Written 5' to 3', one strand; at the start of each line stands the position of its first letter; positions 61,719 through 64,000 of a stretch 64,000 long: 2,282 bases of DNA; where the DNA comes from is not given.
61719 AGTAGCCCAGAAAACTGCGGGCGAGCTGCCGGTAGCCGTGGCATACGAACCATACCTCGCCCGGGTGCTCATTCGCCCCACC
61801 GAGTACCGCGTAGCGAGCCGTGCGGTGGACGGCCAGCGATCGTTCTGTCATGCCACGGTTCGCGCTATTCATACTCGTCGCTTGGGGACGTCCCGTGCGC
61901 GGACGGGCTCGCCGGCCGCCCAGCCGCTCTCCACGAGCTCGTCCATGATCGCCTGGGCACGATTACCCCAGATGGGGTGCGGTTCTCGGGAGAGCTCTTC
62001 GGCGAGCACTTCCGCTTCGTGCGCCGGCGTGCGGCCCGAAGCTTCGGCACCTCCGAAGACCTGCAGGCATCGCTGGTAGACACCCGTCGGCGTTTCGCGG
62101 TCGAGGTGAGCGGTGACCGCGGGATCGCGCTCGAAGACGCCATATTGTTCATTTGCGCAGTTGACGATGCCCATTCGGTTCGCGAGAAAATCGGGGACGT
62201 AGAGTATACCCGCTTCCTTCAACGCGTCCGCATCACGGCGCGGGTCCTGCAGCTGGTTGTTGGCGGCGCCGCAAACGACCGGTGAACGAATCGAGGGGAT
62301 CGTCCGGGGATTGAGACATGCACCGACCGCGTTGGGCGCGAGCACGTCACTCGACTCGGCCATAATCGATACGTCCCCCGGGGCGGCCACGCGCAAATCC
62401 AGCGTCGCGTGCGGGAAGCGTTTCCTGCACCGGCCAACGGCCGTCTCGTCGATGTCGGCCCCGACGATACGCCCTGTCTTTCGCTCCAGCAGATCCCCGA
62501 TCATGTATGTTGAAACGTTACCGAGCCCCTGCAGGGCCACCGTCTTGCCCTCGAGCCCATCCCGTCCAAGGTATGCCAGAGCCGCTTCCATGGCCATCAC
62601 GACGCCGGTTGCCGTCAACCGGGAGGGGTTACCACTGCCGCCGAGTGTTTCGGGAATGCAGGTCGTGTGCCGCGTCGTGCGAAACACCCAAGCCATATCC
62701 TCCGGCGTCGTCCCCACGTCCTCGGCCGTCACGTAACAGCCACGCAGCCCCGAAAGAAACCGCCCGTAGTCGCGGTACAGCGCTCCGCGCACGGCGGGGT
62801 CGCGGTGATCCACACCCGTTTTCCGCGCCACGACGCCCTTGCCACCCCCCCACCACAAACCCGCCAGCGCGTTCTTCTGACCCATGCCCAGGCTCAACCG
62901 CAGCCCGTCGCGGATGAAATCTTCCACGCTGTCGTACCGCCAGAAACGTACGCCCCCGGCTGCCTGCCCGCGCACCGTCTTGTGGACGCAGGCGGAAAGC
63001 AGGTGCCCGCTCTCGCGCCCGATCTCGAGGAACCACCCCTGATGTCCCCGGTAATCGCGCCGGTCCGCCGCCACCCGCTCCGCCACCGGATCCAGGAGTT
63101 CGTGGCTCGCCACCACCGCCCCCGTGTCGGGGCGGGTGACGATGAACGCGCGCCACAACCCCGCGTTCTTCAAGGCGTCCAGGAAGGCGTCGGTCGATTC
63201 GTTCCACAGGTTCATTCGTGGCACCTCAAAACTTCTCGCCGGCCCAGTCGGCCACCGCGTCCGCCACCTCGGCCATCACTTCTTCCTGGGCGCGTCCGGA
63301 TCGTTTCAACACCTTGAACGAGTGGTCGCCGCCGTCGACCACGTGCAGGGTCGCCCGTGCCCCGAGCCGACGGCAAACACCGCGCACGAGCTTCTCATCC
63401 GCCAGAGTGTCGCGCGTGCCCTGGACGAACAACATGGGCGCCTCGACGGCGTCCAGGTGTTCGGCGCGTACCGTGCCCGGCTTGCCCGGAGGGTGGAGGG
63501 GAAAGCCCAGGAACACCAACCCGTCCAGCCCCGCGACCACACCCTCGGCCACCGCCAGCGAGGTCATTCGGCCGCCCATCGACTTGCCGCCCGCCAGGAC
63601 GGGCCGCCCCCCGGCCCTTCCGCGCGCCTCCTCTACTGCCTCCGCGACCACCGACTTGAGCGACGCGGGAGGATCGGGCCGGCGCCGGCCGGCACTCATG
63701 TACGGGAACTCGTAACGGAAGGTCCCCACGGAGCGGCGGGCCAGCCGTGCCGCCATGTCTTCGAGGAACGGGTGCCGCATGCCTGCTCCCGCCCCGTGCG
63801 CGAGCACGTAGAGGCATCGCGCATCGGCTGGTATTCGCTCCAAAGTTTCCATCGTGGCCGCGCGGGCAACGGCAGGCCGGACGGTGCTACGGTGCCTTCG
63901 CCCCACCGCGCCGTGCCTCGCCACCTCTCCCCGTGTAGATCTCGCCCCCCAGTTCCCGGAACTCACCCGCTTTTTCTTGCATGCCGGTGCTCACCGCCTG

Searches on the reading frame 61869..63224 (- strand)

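Call 63: search_protein_families(library=pfam, proteins=[window:61869-63224:-], max_evalue=0.00001)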
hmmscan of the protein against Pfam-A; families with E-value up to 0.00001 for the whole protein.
window:61869-63224:- (451 aa): 2 families
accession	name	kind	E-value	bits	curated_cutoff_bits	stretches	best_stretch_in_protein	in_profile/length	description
PF02812.23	ELFV_dehydrog_N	-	3.9e-16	59.4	25.3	1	79-185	26-128/129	Glu/Leu/Phe/Val dehydrogenase, dimerisation domain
PF00208.27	ELFV_dehydrog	-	2.6e-12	47.4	23.4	1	195-254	1-59/241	Glutamate/Leucine/Phenylalanine/Valine dehydrogenase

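Call 84: search_protein_families(library=ncbifam, proteins=[window:61869-63224:-], max_evalue=1e-10)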
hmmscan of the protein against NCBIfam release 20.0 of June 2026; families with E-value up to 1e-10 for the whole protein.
window:61869-63224:- (451 aa): 3 families
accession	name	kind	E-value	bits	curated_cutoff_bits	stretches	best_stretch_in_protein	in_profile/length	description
NF035922.1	Trp_DH_ScyB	equivalog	3.9e-55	187.2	600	1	69-410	19-337/346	tryptophan dehydrogenase ScyB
NF040817.1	GdhA_Arch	equivalog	3.4e-19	69.3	750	1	81-256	61-241/419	glutamate dehydrogenase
NF041398.1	GluDhGdhB_Halo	equivalog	2.4e-13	49.8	620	1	80-354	57-341/410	glutamate dehydrogenase GdhB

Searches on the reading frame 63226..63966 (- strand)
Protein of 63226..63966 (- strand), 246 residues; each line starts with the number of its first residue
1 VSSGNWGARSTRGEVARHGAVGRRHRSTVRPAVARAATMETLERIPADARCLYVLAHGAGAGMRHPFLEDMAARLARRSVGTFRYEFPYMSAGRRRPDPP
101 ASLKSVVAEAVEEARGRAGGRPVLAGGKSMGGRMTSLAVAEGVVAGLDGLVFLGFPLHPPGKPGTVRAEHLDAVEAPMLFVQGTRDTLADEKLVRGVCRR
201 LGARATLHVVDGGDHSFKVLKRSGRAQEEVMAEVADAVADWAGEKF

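Call 63: search_protein_families(library=pfam, proteins=[window:63226-63966:-], max_evalue=0.00001)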
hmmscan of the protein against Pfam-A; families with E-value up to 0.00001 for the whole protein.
window:63226-63966:- (246 aa): 2 families
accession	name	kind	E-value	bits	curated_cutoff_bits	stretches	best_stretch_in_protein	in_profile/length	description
PF20408.4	Abhydrolase_11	-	7.2e-56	189.4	27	1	52-242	4-192/193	Alpha/beta hydrolase domain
PF12146.15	Hydrolase_4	-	7.4e-07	29.2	27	0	169-216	185-233/239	Serine aminopeptidase, S33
